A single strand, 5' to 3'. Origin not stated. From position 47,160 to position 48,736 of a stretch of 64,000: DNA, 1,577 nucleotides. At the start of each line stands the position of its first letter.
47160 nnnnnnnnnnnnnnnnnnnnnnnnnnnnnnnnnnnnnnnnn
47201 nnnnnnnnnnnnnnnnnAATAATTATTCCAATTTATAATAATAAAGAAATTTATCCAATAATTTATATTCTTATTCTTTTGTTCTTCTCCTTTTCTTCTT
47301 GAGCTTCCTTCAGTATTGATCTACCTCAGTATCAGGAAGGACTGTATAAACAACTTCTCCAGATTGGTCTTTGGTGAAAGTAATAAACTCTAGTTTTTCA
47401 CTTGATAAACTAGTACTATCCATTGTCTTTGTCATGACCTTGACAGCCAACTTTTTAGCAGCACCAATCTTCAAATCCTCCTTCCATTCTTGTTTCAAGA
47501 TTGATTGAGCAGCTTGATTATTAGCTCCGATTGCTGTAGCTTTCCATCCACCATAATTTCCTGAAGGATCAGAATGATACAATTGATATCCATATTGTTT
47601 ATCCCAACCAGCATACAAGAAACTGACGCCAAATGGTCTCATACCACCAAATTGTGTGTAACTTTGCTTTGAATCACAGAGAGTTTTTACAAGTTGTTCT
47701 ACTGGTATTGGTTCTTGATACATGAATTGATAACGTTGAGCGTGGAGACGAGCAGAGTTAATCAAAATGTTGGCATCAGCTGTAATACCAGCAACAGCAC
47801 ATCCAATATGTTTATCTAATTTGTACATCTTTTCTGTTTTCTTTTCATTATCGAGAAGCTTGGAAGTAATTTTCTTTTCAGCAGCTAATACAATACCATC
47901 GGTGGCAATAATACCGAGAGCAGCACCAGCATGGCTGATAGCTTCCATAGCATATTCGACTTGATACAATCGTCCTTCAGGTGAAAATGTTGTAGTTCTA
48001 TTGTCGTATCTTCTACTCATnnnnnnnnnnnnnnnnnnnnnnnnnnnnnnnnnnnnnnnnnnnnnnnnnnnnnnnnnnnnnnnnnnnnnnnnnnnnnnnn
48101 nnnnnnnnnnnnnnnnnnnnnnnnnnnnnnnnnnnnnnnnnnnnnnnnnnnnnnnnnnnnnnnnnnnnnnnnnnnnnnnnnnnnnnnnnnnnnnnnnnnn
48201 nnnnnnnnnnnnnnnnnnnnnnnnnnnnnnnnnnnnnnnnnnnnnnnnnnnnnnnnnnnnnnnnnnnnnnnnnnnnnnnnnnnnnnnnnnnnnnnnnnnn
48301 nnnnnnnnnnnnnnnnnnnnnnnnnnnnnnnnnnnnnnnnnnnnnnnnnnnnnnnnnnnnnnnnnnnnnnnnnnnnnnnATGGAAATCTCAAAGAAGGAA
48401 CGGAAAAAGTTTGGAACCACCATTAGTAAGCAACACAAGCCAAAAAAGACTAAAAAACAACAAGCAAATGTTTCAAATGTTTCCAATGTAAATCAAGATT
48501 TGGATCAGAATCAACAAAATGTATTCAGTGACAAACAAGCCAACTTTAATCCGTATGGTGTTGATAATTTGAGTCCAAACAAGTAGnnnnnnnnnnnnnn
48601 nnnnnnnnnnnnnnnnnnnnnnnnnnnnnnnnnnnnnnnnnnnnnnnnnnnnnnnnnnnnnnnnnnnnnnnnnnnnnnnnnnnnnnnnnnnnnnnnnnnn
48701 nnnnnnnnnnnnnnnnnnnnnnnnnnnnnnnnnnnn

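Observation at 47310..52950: Mini-cluster of three proteasome genes (alpha4-type, beta7-type, lid Rpn5) on one strand within 5.6 kb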

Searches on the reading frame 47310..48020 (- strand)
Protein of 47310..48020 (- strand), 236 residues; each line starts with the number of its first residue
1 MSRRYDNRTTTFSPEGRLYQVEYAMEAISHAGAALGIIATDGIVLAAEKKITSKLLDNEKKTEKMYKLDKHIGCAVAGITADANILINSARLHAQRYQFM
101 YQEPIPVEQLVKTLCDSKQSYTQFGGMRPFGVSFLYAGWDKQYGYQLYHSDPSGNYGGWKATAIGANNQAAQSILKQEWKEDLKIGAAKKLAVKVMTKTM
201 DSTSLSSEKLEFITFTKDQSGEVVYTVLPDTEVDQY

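Call 3: search_protein_families(library=pfam, proteins=[window:47310-48020:-])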
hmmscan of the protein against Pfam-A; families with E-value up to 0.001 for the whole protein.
window:47310-48020:- (236 aa): 2 families
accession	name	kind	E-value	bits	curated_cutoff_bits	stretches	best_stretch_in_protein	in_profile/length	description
PF00227.31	Proteasome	-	6.5e-58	195.9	22.4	1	29-212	2-186/189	Proteasome subunit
PF10584.14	Proteasome_A_N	-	3.7e-14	52.5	27.7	1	5-27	1-23/23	Proteasome subunit A N-terminal signature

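Call 4: search_solved_structures(query=window:47310-48020:-)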
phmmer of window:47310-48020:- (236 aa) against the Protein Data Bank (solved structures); distinct sequences matched with E-value up to 0.001: 298 (the best 60 are shown).
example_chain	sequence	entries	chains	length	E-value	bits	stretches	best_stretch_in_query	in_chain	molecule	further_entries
7qve_j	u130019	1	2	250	8e-109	365.7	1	1-227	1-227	Proteasome subunit alpha type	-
3unb_B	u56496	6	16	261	1e-95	322.8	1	1-235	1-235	Proteasome subunit alpha type-4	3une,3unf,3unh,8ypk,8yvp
6epc_C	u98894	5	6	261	2.1e-95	321.8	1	1-235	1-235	Proteasome subunit alpha type-4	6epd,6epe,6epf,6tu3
1iru_C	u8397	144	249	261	2.9e-95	321.3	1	1-235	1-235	20S proteasome | PROTEASOME SUBUNIT ALPHA TYPE-4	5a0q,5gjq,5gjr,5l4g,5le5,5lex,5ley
8ysx_O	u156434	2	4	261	2.9e-95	321.3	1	1-235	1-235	Proteasome subunit alpha type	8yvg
9qvx_C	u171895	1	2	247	1.1e-94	319.4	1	2-235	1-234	Proteasome subunit alpha type-4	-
6r70_B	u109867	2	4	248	1.1e-94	319.4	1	2-235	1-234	Proteasome subunit alpha type-4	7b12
4r3o_C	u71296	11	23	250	1.2e-94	319.3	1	2-235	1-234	Proteasome subunit alpha type-4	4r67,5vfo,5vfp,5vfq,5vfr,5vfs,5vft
7awe_C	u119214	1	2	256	1.3e-94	319.2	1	2-235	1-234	Proteasome subunit alpha type-4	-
22mm_I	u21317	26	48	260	1.3e-94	319.2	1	2-235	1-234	Proteasome subunit alpha type-4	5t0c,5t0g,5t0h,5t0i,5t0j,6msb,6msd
8qys_B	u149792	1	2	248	4.2e-94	317.5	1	3-235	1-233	Proteasome subunit alpha type-4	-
6ef0_C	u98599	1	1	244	1.1e-91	309.6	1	2-229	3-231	Proteasome subunit alpha type-3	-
1fnt_C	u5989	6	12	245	1.1e-91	309.6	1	2-229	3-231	PROTEASOME COMPONENT Y13 | Proteasome subunit alpha type-3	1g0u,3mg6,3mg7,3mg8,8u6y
1g65_B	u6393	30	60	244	1.1e-91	309.6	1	2-229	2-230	Proteasome component Y13 | 20S PROTEASOME | PRE9 isoform 1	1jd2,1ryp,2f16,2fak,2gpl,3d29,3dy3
1z7q_C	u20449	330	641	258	1.3e-91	309.4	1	2-229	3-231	Proteasome component Y13 | Proteasome subunit alpha type-3 | BJ4_G0021480.mRNA.1.CDS.1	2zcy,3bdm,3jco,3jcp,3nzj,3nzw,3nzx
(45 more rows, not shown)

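Call 7: find_encoding_contigs(protein=window:47310-48020:-, flank=10000, max_places=6)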
Protein window:47310-48020:- (236 aa): no gene with exactly this product is on record in the collection.

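Call 15: find_homologous_proteins(query=window:47310-48020:-, max_evalue=1e-60)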
Query window:47310-48020:- (236 aa): 3588 proteins with E <= 1e-60 among 6378 candidates; the best 120 are listed.
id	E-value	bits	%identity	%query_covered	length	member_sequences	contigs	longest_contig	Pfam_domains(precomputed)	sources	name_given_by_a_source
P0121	4.7e-153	525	100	100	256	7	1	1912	PF00227.32,PF10584.15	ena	-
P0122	1.5e-118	412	80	100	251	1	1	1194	PF00227.32,PF10584.15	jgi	-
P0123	2.1e-118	412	80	100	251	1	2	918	PF00227.32,PF10584.15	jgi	-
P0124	7.0e-117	407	80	99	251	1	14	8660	PF00227.32,PF10584.15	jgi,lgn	jgi:20S proteasome subunit alpha 3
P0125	1.8e-116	405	79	99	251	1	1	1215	PF00227.32,PF10584.15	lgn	-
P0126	1.0e-114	400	75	100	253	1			PF00227.32,PF10584.15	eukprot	eukprot:GEZU01016999.1.p1 GENE.GEZU01016999.1~~GEZU01016999.1.p1 ORF type:complete len:254 (+),score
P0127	1.3e-114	399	79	99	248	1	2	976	PF00227.32,PF10584.15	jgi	-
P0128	7.2e-114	397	78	100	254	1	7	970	PF00227.32,PF10584.15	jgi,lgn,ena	-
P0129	4.2e-113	394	76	99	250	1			PF00227.32,PF10584.15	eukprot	eukprot:jgi/Mesen1/5217/ME000258S04306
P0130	6.8e-113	394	76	100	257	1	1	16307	PF00227.32,PF10584.15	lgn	-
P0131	9.8e-113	393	74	99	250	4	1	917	PF00227.32,PF10584.15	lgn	-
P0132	2.5e-112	392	75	100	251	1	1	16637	PF00227.32,PF10584.15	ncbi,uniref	ncbi:proteasome subunit alpha [Acrasis kona]|uniref:Proteasome subunit alpha type n=1 Tax=Acrasis ko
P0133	5.1e-112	391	74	100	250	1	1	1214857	PF00227.32,PF10584.15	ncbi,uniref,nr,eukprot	ncbi:hypothetical protein CBR_g39424 [Chara braunii]|uniref:Proteasome subunit alpha type n=1 Tax=Ch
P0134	5.2e-112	391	74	99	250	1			PF00227.32,PF10584.15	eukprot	eukprot:TRINITY_DN21535_c0_g1_i1.p1 TRINITY_DN21535_c0_g1~~TRINITY_DN21535_c0_g1_i1.p1 ORF type:comp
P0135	5.5e-112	391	74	99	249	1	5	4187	PF00227.32,PF10584.15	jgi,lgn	jgi:20S proteasome subunit alpha 3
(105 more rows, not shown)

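Call 19: find_encoding_contigs(protein=P0124, flank=10000, max_places=4)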
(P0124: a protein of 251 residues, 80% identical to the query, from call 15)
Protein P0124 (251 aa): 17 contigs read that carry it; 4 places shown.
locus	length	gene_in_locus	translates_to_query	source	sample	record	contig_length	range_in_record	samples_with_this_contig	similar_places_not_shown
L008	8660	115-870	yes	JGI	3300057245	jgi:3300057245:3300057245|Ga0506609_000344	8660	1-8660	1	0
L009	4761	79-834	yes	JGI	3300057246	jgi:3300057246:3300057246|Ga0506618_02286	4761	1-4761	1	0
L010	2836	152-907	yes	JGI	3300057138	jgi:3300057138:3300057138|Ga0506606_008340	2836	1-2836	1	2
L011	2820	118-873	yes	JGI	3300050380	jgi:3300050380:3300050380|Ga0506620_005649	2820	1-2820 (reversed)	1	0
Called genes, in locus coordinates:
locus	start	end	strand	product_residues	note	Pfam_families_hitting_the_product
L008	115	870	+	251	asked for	PF10584:Proteasome_A_N, PF00227:Proteasome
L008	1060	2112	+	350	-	-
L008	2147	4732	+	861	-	PF00581:Rhodanese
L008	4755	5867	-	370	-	-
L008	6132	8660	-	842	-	?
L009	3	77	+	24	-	?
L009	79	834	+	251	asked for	PF10584:Proteasome_A_N, PF00227:Proteasome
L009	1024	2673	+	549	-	PF00581:Rhodanese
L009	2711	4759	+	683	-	?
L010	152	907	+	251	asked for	PF10584:Proteasome_A_N, PF00227:Proteasome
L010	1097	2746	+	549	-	PF00581:Rhodanese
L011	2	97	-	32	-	?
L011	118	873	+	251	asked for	PF10584:Proteasome_A_N, PF00227:Proteasome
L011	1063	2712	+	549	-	PF00581:Rhodanese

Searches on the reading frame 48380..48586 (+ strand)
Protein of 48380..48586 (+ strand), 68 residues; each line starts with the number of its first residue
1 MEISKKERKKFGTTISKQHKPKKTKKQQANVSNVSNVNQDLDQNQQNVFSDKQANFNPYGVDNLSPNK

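Call 3: search_protein_families(library=pfam, proteins=[window:48380-48586:+])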
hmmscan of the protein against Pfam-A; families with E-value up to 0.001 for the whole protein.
window:48380-48586:+ (68 aa): 0 families

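Call 50: search_protein_families(library=pfam, proteins=[window:48380-48586:+], max_evalue=10)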
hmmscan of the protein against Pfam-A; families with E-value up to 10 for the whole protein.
window:48380-48586:+ (68 aa): 0 families

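Call 51: list_cluster_members(proteins=[window:48380-48586:+, window:46366-47217:+, window:53376-57455:+, window:32240-33448:-])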
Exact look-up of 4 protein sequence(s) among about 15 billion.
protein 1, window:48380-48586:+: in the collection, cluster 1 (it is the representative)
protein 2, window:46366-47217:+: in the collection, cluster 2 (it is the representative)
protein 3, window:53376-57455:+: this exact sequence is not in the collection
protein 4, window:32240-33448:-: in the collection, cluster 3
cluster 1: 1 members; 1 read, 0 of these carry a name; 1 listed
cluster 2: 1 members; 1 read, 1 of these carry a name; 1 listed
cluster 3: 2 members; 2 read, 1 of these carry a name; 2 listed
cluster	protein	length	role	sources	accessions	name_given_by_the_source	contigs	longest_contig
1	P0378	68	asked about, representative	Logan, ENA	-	-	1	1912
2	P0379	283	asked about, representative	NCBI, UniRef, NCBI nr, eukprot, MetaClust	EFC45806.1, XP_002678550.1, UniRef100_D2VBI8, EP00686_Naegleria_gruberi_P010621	predicted protein [Naegleria gruberi] | Predicted protein n=1 Tax=Naegleria gruberi TaxID=5762 RepID=D2VBI8_NAEGR | uncharacterized protein NAEGRDRAFT_66232 [Naegleria gruberi]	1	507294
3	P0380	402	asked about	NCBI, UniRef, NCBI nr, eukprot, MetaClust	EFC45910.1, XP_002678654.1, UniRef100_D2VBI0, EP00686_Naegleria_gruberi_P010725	predicted protein [Naegleria gruberi] | Predicted protein n=1 Tax=Naegleria gruberi TaxID=5762 RepID=D2VBI0_NAEGR | uncharacterized protein NAEGRDRAFT_66224 [Naegleria gruberi]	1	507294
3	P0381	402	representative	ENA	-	-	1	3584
